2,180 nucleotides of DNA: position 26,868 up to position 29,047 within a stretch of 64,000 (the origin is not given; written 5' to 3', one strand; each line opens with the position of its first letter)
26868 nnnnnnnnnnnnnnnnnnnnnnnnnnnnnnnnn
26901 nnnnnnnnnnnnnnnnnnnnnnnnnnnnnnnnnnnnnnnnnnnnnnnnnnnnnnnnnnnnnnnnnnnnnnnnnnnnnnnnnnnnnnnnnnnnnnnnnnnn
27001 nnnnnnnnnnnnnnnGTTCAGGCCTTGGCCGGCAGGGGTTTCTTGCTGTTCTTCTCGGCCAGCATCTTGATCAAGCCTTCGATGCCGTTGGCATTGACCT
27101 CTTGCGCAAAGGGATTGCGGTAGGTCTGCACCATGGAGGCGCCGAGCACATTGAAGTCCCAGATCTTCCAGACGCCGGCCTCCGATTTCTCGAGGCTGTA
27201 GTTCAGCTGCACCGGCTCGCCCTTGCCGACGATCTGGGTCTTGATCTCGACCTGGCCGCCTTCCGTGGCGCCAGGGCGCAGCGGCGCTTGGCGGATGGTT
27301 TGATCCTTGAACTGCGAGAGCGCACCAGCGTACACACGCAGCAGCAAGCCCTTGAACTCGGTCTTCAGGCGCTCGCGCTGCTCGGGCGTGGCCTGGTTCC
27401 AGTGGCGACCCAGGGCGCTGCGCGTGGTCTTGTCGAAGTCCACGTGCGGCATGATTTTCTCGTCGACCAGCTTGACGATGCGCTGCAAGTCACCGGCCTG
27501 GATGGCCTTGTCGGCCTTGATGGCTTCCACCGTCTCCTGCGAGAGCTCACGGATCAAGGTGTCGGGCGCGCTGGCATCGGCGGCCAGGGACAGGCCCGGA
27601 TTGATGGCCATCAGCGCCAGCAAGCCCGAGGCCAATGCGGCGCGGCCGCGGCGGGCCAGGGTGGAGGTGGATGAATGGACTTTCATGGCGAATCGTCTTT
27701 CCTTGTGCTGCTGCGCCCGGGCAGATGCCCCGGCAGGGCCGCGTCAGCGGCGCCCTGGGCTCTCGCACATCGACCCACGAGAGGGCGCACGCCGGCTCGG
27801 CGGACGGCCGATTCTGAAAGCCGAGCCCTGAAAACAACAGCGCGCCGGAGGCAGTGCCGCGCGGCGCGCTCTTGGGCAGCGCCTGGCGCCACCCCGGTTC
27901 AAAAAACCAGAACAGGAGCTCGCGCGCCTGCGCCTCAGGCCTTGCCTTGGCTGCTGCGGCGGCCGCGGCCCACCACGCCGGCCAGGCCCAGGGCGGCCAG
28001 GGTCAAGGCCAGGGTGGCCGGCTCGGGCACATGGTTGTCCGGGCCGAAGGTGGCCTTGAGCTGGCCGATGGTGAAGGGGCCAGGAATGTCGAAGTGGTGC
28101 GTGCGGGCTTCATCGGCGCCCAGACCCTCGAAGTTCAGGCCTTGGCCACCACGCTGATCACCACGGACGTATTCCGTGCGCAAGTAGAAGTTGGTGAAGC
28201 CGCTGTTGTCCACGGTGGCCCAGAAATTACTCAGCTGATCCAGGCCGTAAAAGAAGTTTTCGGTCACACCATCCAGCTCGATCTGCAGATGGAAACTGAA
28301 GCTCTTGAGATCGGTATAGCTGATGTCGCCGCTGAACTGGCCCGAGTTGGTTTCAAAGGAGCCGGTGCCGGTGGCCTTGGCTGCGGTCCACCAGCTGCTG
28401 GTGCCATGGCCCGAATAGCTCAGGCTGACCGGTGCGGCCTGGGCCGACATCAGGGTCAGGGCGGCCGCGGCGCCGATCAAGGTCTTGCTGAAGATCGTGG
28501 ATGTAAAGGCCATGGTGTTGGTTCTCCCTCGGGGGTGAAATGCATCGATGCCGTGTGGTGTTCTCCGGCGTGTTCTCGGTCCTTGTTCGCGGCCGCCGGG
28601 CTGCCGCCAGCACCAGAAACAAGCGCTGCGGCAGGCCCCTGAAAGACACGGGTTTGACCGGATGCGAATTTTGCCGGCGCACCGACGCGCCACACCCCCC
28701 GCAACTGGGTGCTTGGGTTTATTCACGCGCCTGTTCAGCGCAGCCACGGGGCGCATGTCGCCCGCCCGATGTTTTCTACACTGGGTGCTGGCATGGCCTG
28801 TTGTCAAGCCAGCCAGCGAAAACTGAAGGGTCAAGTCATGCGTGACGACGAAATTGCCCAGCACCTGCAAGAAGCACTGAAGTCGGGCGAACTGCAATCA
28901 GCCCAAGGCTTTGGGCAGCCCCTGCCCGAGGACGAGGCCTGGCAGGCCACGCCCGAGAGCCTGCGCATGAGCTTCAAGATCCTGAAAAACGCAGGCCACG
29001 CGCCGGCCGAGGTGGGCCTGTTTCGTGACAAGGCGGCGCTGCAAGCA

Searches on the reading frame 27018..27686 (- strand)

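Call 49: search_protein_families(library=pfam, proteins=[window:27018-27686:-], max_evalue=0.001)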
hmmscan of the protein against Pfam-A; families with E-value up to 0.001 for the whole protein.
window:27018-27686:- (222 aa): 1 family
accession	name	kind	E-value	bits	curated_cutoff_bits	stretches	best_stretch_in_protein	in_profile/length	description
PF05494.18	MlaC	-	8.2e-51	172.5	26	1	47-210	2-165/166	MlaC protein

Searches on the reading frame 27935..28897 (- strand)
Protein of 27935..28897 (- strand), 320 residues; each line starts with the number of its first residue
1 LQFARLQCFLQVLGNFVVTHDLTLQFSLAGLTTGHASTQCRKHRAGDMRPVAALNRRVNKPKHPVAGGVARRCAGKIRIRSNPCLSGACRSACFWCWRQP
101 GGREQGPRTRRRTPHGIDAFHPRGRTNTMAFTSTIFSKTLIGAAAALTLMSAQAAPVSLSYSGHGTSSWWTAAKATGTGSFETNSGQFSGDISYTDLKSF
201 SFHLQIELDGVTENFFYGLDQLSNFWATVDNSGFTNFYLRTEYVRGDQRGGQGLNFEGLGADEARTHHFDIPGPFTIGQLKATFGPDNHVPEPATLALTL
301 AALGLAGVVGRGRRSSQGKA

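Call 49: search_protein_families(library=pfam, proteins=[window:27935-28897:-], max_evalue=0.001)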
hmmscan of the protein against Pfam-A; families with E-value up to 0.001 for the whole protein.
window:27935-28897:- (320 aa): 1 family
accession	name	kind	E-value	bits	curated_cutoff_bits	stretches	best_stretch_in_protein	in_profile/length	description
PF07589.16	PEP-CTERM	-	4e-07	30.3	20.7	1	290-314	2-24/24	PEP-CTERM motif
